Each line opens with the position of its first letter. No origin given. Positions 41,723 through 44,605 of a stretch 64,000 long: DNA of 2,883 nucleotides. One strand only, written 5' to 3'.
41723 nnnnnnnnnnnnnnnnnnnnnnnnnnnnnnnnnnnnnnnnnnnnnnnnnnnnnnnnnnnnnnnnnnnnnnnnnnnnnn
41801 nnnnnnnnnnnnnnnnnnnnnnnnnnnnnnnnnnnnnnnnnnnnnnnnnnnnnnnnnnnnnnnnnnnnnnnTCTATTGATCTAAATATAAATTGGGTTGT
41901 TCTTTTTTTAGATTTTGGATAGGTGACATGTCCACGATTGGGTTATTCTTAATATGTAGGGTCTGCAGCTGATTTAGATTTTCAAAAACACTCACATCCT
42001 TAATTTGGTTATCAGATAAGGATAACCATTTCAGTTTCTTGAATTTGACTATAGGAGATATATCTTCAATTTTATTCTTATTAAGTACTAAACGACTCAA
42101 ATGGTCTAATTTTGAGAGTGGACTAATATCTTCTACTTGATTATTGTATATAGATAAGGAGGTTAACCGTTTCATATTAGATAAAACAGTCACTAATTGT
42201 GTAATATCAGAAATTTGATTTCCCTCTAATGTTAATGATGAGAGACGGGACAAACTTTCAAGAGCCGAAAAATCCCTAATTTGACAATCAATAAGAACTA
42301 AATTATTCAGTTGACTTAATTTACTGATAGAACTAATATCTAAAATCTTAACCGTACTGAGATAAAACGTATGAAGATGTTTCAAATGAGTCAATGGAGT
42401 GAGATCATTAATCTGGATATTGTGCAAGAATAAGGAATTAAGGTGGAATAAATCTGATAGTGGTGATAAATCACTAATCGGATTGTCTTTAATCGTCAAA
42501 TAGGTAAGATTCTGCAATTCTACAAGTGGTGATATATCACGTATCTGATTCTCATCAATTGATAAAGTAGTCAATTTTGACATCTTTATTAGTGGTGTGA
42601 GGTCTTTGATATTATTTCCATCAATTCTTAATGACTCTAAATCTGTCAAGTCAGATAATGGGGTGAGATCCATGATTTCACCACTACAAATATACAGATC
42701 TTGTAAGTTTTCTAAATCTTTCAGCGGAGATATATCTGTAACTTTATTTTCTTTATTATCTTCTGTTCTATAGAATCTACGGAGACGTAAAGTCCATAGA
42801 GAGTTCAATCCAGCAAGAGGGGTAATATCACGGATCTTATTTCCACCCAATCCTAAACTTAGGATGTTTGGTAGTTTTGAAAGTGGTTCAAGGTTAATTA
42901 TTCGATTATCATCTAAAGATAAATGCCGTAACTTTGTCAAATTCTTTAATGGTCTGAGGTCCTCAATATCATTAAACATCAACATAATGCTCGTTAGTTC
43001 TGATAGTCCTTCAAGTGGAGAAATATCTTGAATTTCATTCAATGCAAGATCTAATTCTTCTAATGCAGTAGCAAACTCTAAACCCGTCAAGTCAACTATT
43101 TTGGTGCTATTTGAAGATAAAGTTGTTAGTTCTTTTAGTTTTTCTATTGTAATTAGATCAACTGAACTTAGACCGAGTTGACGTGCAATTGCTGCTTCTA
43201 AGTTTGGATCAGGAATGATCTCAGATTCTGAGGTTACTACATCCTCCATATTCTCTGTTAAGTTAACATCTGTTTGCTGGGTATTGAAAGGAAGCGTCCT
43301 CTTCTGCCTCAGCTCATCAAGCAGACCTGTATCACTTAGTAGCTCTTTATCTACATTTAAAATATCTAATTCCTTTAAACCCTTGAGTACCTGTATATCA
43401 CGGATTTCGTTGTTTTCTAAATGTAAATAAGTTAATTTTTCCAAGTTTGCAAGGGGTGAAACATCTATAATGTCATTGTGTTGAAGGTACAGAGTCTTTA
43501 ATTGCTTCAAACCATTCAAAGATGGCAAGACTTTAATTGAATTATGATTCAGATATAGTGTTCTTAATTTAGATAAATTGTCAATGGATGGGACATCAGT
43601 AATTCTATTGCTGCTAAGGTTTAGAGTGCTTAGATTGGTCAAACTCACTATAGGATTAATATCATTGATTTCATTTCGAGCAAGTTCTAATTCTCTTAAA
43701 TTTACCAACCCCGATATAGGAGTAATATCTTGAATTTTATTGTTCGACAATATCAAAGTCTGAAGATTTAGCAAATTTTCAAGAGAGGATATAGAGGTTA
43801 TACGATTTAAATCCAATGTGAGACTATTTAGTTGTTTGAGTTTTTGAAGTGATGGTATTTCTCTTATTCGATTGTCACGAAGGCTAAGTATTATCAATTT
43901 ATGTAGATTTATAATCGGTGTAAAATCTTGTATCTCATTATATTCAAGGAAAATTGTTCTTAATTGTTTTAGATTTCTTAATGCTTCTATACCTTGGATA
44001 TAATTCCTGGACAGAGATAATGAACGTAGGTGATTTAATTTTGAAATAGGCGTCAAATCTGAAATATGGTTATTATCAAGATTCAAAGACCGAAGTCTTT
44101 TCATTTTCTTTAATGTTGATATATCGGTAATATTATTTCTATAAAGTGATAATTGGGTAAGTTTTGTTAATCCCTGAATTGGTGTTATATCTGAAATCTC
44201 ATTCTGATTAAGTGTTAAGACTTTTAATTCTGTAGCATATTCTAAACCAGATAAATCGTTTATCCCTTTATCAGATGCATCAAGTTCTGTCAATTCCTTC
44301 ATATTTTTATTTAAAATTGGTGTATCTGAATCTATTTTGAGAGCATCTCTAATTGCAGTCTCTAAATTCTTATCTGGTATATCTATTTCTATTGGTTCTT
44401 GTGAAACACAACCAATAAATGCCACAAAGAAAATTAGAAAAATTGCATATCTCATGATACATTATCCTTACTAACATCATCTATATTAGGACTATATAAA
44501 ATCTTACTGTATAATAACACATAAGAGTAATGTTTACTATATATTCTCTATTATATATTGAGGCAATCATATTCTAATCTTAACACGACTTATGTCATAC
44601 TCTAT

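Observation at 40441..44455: Two adjacent exported internalin-like leucine-rich-repeat proteins (476 and 860 aa)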

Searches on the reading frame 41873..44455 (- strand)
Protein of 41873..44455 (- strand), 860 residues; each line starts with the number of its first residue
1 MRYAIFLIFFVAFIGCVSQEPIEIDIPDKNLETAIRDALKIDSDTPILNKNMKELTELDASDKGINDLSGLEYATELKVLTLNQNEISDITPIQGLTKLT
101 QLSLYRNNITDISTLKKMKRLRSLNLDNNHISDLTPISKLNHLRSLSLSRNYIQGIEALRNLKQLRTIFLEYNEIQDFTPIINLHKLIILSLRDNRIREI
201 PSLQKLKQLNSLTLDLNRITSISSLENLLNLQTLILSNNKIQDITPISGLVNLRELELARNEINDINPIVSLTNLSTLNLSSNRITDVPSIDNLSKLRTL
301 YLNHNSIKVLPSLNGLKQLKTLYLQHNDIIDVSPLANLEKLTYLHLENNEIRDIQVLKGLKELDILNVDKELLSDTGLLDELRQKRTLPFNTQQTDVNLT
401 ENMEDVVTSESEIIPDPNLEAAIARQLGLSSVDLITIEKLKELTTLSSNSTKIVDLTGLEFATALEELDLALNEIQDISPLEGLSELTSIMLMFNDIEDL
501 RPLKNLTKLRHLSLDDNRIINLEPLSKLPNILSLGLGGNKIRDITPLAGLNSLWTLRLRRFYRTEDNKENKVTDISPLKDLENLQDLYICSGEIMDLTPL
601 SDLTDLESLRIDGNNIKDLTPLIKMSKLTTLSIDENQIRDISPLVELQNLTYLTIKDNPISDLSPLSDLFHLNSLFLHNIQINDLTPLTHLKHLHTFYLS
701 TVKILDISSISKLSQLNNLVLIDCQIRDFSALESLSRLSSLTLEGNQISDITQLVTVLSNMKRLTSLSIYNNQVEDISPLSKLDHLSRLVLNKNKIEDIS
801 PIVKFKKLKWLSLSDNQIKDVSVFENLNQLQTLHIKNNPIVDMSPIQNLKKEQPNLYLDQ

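Call 3: search_protein_families(library=pfam, proteins=[window:41873-44455:-], max_evalue=0.01)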
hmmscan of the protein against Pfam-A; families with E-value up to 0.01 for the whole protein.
window:41873-44455:- (860 aa): 7 families
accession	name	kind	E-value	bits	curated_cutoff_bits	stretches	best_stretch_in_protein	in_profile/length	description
PF12799.13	LRR_4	-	1.2e-106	346.8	27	19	317-358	1-43/44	Leucine Rich repeats (2 copies)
PF13855.12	LRR_8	-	1.8e-60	201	27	12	273-329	1-61/61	Leucine rich repeat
PF23598.1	LRR_14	-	5.4e-31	108.1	40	5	235-370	6-148/353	Leucine-rich repeat region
PF14580.12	LRR_9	-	1.2e-29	103.5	30.5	5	190-259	47-121/175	Leucine-rich repeat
PF23952.1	LRR_EndoS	-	4.4e-21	75.7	27.9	1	414-481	1-64/116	Endo-beta-N-acetylglucosaminidase EndoS LRR domain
PF23211.1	LRR_LRWD1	-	3.1e-14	53.5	28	1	268-350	17-97/190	Leucine-rich repeat and WD repeat-containing protein 1, LRR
PF00560.39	LRR_1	-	1.7e-11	42.3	20.6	0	274-293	1-22/23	Leucine Rich Repeat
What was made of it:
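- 41873..44455 (-): Gene A: 860-aa LRR lipoprotein made of two modules (NCBI neighbour numbering suggests MCG9127216). Pfam LRR_4 E=1.2e-106 (call 3).
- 41876..43216 (-): A module 2: second N-cap (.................), 17 LRRs, and C-cap (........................). Pfam LRR_EndoS matches residues 414-481 (call 3).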

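Call 6: find_encoding_contigs(protein=window:41873-44455:-, flank=10000, max_places=6)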
Protein window:41873-44455:- (860 aa): 1 contig read that carries it; 1 place shown.
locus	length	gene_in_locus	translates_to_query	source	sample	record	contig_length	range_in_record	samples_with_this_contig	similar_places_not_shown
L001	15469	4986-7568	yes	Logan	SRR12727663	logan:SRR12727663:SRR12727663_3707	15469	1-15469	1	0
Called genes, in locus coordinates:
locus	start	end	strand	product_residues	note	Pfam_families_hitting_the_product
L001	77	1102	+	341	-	PF04339:FemAB_like (faint), PF02388:FemAB, PF13480:Acetyltransf_6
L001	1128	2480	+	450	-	PF00884:Sulfatase, PF01663:Phosphodiest, PF16347:SGSH_C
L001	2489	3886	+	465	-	PF01663:Phosphodiest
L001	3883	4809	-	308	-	PF03576:Peptidase_S58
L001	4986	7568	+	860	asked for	-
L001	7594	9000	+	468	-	-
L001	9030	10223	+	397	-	PF01041:DegT_DnrJ_EryC1, PF01212:Beta_elim_lyase (weak)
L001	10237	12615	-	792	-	PF03190:Thioredox_DsbH, PF13899:Thioredoxin_7, PF11412:DsbD_N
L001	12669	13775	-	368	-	PF00950:ABC-3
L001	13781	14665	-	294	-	PF00950:ABC-3, PF01032:FecCD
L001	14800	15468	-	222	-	?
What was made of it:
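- Only one contig carrying this exact protein was on record (call 6).
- Tried and rejected: The exact-sequence look-up found A on one Logan contig only, so alleles within a population could not be compared (call 6).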

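Call 7: search_solved_structures(query=window:41873-44455:-, max_evalue=0.00001, show_alignments=1)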
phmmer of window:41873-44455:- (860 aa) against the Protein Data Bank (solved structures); distinct sequences matched with E-value up to 0.00001: 174 (the best 60 are shown).
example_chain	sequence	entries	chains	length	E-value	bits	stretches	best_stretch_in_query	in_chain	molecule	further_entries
5il7_A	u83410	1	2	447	3.1e-63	217.2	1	500-841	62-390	Rab family protein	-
6hlu_A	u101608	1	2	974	2.2e-62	214.4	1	500-841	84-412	Rab family protein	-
8r4b_A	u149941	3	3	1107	2.6e-62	214.2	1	500-841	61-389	Rab family protein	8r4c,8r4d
2omt_A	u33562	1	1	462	4.5e-62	213.4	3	108-291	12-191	Internalin-A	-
2omx_A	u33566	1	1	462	1.7e-61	211.5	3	108-291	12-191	Internalin-A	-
2omy_A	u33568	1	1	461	3.9e-60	207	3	108-291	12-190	Internalin-A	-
8h62_A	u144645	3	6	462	4.4e-60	206.8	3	107-290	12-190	Internalin A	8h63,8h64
1o6s_A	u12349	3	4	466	1.6e-59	205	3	99-291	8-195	INTERNALIN A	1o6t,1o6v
2omv_A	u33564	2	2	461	2.6e-59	204.3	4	108-290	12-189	Internalin-A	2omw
4fmz_A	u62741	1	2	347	5.4e-56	193.3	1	20-349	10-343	Internalin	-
2omu_A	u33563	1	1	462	3.4e-53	184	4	108-290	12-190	Internalin-A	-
2omz_A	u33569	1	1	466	6.2e-52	179.9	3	99-290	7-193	Internalin-A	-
1h6u_A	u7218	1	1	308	5.6e-39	137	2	508-682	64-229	INTERNALIN H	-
4fho_A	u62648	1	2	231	3.9e-36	127.6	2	564-672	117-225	Internalin C2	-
8b5r_S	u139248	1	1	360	5.5e-32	113.9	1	75-329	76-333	Protein phosphatase 1 regulatory subunit 7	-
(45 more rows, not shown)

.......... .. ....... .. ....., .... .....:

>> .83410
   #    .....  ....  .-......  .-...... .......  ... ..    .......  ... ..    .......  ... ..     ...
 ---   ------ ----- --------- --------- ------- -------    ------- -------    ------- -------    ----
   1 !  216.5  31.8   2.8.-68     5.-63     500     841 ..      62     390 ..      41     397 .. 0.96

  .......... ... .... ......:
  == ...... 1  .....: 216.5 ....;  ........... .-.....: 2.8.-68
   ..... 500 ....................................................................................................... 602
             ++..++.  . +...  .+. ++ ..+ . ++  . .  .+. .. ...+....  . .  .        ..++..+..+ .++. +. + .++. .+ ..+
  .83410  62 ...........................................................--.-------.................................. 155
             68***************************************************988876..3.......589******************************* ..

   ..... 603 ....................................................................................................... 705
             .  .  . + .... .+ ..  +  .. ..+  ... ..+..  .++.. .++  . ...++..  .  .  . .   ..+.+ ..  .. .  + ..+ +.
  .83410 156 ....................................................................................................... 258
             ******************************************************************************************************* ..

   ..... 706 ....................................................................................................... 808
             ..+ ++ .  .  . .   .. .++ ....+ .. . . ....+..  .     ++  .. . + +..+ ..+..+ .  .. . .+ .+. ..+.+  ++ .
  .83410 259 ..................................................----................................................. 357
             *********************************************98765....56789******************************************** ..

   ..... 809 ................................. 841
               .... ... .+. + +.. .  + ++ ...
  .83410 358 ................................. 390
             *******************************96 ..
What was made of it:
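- PDB sequence hits to internalins cover the N-cap (A residues 20-349 against 4fmz residues 10-343; call 7).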
